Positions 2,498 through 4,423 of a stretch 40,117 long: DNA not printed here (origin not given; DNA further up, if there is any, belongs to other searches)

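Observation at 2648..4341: Stand-alone NTPase, wHTH and nuclease-like gene with its own promoter/operator: candidate sensor or defence gene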

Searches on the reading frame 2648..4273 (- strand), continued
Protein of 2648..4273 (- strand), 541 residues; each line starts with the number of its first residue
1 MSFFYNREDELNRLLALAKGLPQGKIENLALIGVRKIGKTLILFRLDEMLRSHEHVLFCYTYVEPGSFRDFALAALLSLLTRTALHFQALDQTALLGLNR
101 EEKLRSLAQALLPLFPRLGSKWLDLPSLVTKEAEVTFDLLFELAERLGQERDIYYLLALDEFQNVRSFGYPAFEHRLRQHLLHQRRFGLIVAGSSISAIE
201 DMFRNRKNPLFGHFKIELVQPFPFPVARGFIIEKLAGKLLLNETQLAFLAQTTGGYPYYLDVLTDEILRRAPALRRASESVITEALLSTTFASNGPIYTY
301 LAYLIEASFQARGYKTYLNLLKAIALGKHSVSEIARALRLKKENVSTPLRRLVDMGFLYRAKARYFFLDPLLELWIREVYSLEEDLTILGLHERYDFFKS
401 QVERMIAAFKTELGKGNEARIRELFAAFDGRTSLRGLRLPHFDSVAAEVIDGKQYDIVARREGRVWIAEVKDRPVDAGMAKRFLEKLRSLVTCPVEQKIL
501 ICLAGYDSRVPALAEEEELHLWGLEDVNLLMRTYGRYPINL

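Call 74: search_protein_families(library=pfam, proteins=[L017:307-1296:-, L017:3140-3802:-, L018:2002-2766:+, L018:2857-3138:+, L018:3135-3572:+, L018:3871-5046:+], max_evalue=0.001)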
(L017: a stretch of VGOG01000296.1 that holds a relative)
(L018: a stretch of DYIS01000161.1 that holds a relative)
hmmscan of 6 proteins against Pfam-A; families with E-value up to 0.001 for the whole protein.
L017:307-1296:- (329 aa): 2 families
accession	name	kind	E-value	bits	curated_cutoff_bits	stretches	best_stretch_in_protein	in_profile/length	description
PF08544.19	GHMP_kinases_C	-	5.4e-12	46.4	21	1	230-297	2-69/85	GHMP kinases C terminal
PF00288.32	GHMP_kinases_N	-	4.4e-11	43.3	22.3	1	77-155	7-87/87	GHMP kinases N terminal domain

L017:3140-3802:- (220 aa): 1 family
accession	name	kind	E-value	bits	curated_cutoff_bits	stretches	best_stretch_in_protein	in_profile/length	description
PF00483.29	NTP_transferase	-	4.1e-28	99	21.2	1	1-206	24-229/245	Nucleotidyl transferase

L018:2002-2766:+ (254 aa): 0 families

L018:2857-3138:+ (93 aa): 0 families

L018:3135-3572:+ (145 aa): 2 families
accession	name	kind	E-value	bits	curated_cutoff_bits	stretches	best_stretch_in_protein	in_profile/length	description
PF15738.11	YafQ_toxin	-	1.3e-07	32.2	30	1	3-91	2-84/88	Bacterial toxin of type II toxin-antitoxin system, YafQ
PF06769.20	YoeB_toxin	-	4.2e-06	27.2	27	1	9-73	4-68/80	YoeB-like toxin of bacterial type II toxin-antitoxin system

L018:3871-5046:+ (391 aa): 0 families

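Call 79: search_dna_similar(query=window:2648-4273:-, collection=plasmids, mode=protein, max_rows=15)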
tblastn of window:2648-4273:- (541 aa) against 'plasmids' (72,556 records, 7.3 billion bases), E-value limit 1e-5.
Records with a match: 34; places in all: 35; records where one place covers at least 80% of the query: 0.
Best place of each record, by identity: <60% 34.
By first word of the organism name: Haloferax 5; Haladaptatus 3; Natribaculum 3; Halorientalis 3; Natrinema 2; Haloterrigena 2; Halocatena 2; Halorussus 2; halophilic 1; Halomontanus 1; and 10 more.
By predicted mobility (MOB-suite, as given by PLSDB): non-mobilizable 34.
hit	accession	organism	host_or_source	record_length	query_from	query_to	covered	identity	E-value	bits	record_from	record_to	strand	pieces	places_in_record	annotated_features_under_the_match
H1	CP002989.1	halophilic archaeon DL31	-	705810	1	424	78%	26.2%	6e-11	73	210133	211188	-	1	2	ATPase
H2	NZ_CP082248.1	Natrinema sp. SYSU A 869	cell culture,salt lake sediment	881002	1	412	76%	25.9%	1e-11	76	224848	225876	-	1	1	ATP-binding protein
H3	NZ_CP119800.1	Halomontanus rarus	cell culture,sediment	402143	1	413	76%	24.3%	6e-7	60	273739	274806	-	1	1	ATP-binding protein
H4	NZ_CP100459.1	Halomarina sp. BND7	cell culture,sediment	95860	189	531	63%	25.7%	4e-6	57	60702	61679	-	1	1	ATP-binding protein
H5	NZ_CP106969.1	Haloferax alexandrinus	-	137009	189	403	40%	31.1%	1e-9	69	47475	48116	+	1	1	ATP-binding protein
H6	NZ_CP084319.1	Haloterrigena alkaliphila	Salt lake,Salt lake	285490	189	412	41%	29.8%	1e-10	72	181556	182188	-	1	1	ATP-binding protein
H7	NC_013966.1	Haloferax volcanii DS2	-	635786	189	403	40%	30.3%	8e-9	66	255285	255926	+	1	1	ATP-binding protein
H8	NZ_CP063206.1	Haloferax gibbonsii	cultured ...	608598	189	403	40%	30.3%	8e-9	66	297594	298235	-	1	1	ATP-binding protein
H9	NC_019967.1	Natrinema pellirubrum DSM 15624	-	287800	189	409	41%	28.2%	1e-10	72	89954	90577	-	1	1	ATP-binding protein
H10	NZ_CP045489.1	Natronorubrum aibiense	single cell,Xinjiang Aibi Salt Lake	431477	189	396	38%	29.9%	5e-9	67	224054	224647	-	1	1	ATP-binding protein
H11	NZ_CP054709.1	Halarchaeum sp. CBA1220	solar salt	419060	189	409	41%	27.8%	4e-10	71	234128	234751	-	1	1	ATP-binding protein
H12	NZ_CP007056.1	Halostagnicola larsenii XH-48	-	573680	189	390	37%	29.8%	1e-10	72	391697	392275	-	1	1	ATP-binding protein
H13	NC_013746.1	Haloterrigena turkmenica DSM 5511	-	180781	189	384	36%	30.0%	2e-7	62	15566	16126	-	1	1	ATP-binding protein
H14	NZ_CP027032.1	Natrarchaeobaculum sulfurireducens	Shar-Burdiin hypersaline soda lake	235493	189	413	42%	25.9%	3e-6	58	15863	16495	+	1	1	none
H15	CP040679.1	Halostella pelagica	pure culture,isolated from salted brown ...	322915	189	381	36%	30.1%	8e-7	60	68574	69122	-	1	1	record has no annotation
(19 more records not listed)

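Call 80: search_dna_similar(query=window:2648-4273:-, collection=phages, mode=protein, max_rows=10)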
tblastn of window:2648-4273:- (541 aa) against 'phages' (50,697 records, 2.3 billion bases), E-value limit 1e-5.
No match.

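Call 81: find_related_loci(query=A1, collection=viral_contigs, flank=5000)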
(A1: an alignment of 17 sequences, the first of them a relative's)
Query A1 (541 aa) in viral_contigs; peptide patterns used: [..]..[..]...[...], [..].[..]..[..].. (x = any residue, [..] = any of these).
54 stretches matched a pattern, but none encodes a relative of the query by tblastn (E <= 1e-3).

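Call 94: find_encoding_contigs(protein=P0021, flank=7000, max_places=2)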
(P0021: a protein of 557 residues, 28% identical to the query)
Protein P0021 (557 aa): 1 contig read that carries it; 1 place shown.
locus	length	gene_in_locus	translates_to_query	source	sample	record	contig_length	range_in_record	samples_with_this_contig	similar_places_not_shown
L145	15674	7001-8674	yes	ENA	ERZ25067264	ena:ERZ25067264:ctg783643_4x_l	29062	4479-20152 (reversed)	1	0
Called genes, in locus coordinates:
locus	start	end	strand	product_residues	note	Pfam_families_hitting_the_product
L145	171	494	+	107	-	PF02498:Bro-N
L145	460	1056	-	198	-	PF28474:DUF8412, PF13376:OmdA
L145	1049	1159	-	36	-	-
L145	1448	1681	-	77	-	-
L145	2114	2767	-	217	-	-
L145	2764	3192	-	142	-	PF06044:DpnI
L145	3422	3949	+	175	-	-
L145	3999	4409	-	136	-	-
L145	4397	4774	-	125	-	-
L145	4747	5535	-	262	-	PF04343:DUF488, PF22751:DUF488-N3a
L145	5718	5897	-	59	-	PF11867:T1RH-like_C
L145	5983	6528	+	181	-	PF25816:RamC_N (weak)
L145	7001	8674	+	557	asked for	PF01637:ATPase_2, PF13191:AAA_16, PF13173:AAA_14 (faint), PF09339:HTH_IclR (faint)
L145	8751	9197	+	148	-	-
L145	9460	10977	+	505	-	PF21752:DACNG, PF21750:DACNH, PF02457:DAC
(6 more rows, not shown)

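Call 95: find_encoding_contigs(protein=P0013, flank=7000, max_places=2)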
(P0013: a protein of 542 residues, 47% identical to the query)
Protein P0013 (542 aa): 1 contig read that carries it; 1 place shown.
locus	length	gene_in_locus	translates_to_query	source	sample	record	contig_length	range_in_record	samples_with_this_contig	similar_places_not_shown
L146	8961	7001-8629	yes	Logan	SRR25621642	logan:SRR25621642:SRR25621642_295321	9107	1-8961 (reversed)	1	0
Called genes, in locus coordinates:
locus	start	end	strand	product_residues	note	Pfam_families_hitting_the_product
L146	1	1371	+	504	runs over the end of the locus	?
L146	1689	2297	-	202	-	-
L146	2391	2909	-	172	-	PF04350:PilO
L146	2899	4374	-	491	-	PF11104:PilM_2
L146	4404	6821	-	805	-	PF07660:STN, PF16344:FecR_C (faint), PF21305:type_II_gspD_N0 (weak), PF07660:STN (weak), PF03958:Secretin_N, PF00263:Secretin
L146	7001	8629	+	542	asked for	PF01637:ATPase_2 (weak), PF13191:AAA_16 (weak), PF13173:AAA_14 (faint), PF24270:HTH_Cmi2_C (weak)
